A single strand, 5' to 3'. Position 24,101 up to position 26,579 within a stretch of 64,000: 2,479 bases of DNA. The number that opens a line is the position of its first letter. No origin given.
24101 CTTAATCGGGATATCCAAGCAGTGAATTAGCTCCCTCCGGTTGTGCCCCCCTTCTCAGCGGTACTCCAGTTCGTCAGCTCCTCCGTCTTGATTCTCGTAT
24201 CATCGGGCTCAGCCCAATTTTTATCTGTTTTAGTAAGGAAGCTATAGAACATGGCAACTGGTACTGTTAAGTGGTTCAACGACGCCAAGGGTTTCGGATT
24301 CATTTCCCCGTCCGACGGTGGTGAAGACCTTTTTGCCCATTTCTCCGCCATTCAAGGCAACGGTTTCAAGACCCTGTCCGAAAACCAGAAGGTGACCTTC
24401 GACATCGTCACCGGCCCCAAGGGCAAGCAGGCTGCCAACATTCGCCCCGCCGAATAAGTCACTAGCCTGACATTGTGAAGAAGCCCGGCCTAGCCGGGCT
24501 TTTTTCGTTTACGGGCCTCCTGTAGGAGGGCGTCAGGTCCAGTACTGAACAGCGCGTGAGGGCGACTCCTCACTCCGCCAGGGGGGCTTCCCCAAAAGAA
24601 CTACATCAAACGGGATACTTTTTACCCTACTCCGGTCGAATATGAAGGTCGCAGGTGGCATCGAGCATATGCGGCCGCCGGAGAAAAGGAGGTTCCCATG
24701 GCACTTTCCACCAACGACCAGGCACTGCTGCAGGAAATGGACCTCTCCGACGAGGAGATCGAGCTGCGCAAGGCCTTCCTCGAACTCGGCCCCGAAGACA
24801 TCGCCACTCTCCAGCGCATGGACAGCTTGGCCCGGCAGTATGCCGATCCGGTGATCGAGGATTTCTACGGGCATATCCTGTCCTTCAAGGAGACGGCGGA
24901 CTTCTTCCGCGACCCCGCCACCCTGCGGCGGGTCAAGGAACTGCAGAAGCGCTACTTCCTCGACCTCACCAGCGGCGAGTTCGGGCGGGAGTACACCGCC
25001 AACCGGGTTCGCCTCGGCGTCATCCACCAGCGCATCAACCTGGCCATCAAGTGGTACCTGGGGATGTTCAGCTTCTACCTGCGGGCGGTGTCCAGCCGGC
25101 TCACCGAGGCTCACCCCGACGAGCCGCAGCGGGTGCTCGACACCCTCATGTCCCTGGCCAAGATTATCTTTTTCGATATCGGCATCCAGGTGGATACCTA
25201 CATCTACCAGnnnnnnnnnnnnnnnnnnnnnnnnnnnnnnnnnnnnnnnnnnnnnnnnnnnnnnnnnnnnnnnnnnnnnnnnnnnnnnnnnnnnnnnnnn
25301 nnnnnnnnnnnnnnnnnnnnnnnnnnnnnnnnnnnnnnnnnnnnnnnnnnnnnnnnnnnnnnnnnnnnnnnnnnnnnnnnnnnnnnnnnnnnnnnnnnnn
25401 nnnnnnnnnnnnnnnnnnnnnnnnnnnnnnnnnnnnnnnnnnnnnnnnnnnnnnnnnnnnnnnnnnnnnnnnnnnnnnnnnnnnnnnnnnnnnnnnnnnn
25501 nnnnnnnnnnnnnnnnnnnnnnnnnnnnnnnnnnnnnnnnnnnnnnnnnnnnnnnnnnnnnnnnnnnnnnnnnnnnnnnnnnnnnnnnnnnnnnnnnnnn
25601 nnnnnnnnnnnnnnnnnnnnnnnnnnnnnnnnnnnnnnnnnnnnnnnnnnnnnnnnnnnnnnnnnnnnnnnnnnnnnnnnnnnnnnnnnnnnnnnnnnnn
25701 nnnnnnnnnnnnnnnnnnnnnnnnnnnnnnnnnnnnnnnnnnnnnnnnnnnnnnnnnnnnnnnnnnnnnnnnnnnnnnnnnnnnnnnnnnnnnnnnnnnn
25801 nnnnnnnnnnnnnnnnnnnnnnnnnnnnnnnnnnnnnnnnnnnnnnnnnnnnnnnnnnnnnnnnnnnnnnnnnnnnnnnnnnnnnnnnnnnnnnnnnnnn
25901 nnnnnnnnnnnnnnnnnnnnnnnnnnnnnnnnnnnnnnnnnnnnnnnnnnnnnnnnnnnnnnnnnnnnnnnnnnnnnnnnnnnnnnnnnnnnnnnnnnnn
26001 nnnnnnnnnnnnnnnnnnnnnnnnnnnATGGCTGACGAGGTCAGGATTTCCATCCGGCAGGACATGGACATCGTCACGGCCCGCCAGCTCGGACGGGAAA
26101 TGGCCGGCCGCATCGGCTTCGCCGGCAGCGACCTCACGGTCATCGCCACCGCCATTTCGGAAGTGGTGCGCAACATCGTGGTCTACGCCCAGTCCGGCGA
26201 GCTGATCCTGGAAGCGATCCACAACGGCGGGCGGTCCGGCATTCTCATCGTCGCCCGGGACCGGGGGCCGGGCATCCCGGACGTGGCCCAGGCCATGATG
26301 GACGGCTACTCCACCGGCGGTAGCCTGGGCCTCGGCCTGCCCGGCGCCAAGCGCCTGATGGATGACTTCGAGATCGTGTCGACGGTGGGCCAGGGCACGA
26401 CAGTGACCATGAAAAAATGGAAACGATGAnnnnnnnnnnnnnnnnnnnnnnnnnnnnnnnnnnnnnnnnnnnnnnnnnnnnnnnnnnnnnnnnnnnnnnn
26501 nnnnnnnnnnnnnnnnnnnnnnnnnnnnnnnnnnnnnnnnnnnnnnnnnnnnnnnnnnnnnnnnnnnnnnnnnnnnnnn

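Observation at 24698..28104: Complete Gram-negative stressosome operon with a heme-globin RsbR and a histidine-kinase output in place of RsbU/sigma-B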

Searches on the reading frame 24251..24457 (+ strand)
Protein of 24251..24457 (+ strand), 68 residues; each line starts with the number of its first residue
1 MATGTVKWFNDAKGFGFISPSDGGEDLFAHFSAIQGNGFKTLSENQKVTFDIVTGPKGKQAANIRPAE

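Call 47: search_protein_families(library=ncbifam, proteins=[window:24251-24457:+], max_evalue=0.001)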
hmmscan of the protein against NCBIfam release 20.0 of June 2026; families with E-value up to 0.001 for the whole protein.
window:24251-24457:+ (68 aa): 11 families
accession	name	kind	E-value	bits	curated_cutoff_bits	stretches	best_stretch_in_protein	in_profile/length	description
NF049933.1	TransAntitermCspE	equivalog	7.2e-33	112.5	120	1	2-65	4-67/69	transcription antiterminator/RNA stability regulator CspE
TIGR02381.1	cspD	equivalog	4e-29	100.4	115.4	1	1-68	1-68/68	cold shock domain-containing protein CspD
NF007062.0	PRK09507.1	subfamily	6.2e-29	99.8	133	1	3-64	5-66/69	transcription antiterminator/RNA stability regulator CspE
NF008190.0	PRK10943.1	subfamily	8.2e-29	99.4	137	1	3-64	5-66/69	cold shock-like protein CspC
NF011574.0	PRK14998.1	equivalog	3.4e-28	97.6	147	1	1-68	1-68/73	cold shock-like protein CspD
NF007405.0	PRK09937.1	equivalog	2.3e-27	95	152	1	1-68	1-68/74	cold shock-like protein CspD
NF007679.0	PRK10354.1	subfamily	1.6e-26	92.4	130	1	3-64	6-67/70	RNA chaperone/antiterminator CspA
NF007378.0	PRK09890.1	equivalog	3e-26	91.5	144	1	3-64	6-67/70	cold shock protein CspG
NF038236.1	retron_eff_Se72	equivalog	4.8e-11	42.4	82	1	4-65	1-60/62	retron Se72 family effector protein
NF012007.0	PRK15463.1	subfamily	2.2e-10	40.2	111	1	3-64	6-67/70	cold shock-like protein CspF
NF012008.0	PRK15464.1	equivalog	2.5e-08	33.9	141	1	3-64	6-67/70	cold shock-like protein CspH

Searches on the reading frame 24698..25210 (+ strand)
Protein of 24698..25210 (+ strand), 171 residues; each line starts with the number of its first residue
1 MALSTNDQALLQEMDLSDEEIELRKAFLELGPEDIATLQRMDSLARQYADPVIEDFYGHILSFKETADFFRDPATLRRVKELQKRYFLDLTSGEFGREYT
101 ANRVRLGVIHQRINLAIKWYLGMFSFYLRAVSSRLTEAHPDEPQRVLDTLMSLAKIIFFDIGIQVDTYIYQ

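Call 28: search_solved_structures(query=window:24698-25210:+, max_evalue=0.01, show_alignments=5)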
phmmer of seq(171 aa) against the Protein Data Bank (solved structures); distinct sequences matched with E-value up to 0.01: 7.
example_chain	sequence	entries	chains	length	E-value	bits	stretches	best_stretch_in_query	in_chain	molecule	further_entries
1or4_A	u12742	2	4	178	9.2e-12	48.7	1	16-158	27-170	Heme-based aerotactic transducer hemAT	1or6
2w31_A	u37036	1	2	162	9.3e-10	42.1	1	25-163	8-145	GLOBIN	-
7o0i_B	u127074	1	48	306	1.8e-07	34.7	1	28-168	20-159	Anti-anti-sigma factor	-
5ohe_A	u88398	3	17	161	0.00012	25.5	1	23-168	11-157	Globin-coupled histidine kinase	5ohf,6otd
7ute_A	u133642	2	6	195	0.00023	24.6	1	9-114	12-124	Protogloblin ApPgb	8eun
8eum_A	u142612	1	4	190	0.00023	24.6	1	10-114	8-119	Protogloblin ApPgb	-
8h17_A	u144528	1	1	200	0.0025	21.2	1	29-161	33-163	Tlr1989 protein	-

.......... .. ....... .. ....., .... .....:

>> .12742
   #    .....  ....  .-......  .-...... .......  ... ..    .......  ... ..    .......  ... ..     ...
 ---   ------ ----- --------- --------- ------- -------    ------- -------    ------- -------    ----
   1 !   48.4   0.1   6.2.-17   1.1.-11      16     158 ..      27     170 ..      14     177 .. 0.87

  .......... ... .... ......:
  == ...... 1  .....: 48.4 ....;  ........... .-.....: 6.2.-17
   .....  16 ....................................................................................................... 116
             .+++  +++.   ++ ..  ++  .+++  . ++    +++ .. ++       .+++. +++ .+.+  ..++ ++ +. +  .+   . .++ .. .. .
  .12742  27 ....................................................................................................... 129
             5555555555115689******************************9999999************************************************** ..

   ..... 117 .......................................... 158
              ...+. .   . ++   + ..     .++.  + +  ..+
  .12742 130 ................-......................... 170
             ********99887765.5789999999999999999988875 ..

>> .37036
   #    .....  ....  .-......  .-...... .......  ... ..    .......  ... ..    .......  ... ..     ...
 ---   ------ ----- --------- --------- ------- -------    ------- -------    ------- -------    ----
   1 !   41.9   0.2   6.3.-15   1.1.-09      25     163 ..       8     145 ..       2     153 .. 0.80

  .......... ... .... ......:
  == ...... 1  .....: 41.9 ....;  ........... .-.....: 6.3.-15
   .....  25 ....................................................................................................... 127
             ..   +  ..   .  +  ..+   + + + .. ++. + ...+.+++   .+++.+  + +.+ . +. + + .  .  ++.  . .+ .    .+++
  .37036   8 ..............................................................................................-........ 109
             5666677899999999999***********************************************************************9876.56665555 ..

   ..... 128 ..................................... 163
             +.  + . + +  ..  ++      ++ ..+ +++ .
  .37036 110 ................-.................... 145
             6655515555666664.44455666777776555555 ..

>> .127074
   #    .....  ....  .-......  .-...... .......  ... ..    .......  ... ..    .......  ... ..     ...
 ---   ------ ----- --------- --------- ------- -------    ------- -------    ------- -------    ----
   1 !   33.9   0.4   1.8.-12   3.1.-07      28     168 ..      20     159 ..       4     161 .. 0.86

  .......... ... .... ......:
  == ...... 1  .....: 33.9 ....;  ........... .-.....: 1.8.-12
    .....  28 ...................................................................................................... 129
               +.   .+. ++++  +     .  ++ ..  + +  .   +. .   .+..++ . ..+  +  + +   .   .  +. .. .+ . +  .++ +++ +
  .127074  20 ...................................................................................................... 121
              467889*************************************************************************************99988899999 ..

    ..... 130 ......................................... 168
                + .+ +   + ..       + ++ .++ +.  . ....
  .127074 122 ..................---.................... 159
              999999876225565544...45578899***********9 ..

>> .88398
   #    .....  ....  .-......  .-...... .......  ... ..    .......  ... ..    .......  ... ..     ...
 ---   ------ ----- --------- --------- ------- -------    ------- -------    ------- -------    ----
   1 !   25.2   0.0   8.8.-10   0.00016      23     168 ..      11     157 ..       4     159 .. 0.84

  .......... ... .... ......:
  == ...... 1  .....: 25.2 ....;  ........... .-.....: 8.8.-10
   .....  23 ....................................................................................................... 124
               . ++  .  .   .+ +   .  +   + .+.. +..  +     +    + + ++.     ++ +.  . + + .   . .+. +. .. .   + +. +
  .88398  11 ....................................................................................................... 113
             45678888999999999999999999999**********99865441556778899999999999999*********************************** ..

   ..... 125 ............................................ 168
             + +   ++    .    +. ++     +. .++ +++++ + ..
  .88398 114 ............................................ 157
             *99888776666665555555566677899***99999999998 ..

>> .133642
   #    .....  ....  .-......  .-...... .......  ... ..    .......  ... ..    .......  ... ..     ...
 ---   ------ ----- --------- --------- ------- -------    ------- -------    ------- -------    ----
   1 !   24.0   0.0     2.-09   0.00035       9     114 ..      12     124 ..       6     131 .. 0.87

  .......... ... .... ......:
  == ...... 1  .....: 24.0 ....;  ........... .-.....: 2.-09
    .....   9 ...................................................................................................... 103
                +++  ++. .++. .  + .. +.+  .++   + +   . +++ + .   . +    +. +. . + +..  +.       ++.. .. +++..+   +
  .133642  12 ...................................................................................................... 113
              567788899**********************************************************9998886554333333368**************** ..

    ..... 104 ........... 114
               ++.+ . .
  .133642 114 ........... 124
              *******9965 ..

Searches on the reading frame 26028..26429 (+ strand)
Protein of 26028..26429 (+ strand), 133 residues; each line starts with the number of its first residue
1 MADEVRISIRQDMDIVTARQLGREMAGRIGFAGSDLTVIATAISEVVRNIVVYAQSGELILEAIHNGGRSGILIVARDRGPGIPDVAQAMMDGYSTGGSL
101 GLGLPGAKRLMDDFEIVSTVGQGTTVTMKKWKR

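Call 4: search_protein_families(library=pfam, proteins=[window:26028-26429:+], max_evalue=0.01)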
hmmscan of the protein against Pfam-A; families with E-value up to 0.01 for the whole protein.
window:26028-26429:+ (133 aa): 2 families
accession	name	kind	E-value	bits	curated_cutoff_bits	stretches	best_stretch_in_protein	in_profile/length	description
PF13581.12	HATPase_c_2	-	9.8e-13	48.7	27.4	1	15-130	8-127/127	Histidine kinase-like ATPase domain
PF02518.31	HATPase_c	-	1.1e-10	42.4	26.4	1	39-129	6-106/111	Histidine kinase-, DNA gyrase B-, and HSP90-like ATPase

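Call 37: search_solved_structures(query=window:26028-26429:+, max_evalue=0.001, show_alignments=3)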
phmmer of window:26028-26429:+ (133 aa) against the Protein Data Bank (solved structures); distinct sequences matched with E-value up to 0.001: 4.
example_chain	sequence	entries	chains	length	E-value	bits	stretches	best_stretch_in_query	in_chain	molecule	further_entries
1th8_A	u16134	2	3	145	1.6e-07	34.7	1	32-130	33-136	Anti-sigma F factor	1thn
1til_A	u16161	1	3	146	1.7e-07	34.6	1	32-130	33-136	Anti-sigma F factor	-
1l0o_A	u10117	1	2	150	1.8e-07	34.5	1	32-130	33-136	Anti-sigma F factor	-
1tid_A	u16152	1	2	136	2.3e-07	34.1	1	32-130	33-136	Anti-sigma F factor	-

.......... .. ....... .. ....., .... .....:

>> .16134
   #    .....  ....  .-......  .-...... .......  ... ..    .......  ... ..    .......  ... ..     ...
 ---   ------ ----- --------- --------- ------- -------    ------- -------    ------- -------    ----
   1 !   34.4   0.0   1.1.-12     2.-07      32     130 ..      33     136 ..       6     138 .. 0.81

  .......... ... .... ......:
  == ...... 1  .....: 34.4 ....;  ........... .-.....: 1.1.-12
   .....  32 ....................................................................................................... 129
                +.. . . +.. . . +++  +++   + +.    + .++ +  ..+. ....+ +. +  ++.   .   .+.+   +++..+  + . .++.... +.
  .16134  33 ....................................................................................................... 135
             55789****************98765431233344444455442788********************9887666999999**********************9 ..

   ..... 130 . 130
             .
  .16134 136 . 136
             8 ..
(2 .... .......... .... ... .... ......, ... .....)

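Call 47: search_protein_families(library=ncbifam, proteins=[window:26028-26429:+], max_evalue=0.001)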
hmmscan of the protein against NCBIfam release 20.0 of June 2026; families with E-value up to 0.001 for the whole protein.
window:26028-26429:+ (133 aa): 4 families
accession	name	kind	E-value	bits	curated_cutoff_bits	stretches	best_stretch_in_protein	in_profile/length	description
TIGR01925.2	spIIAB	equivalog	1.3e-15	57.5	135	1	18-130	17-134/137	anti-sigma F factor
NF041045.1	RsbA_anti_sig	subfamily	2.4e-06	27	210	1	11-128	187-300/303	anti-sigma factor RsbA family regulatory protein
NF003144.0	PRK04069.1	equivalog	6.8e-05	22.3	145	1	4-131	7-142/161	anti-sigma B factor RsbW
NF045900.1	HisKinCpxALeg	equivalog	0.0005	18.9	800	1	35-85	340-391/451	two-component system sensor histidine kinase CpxA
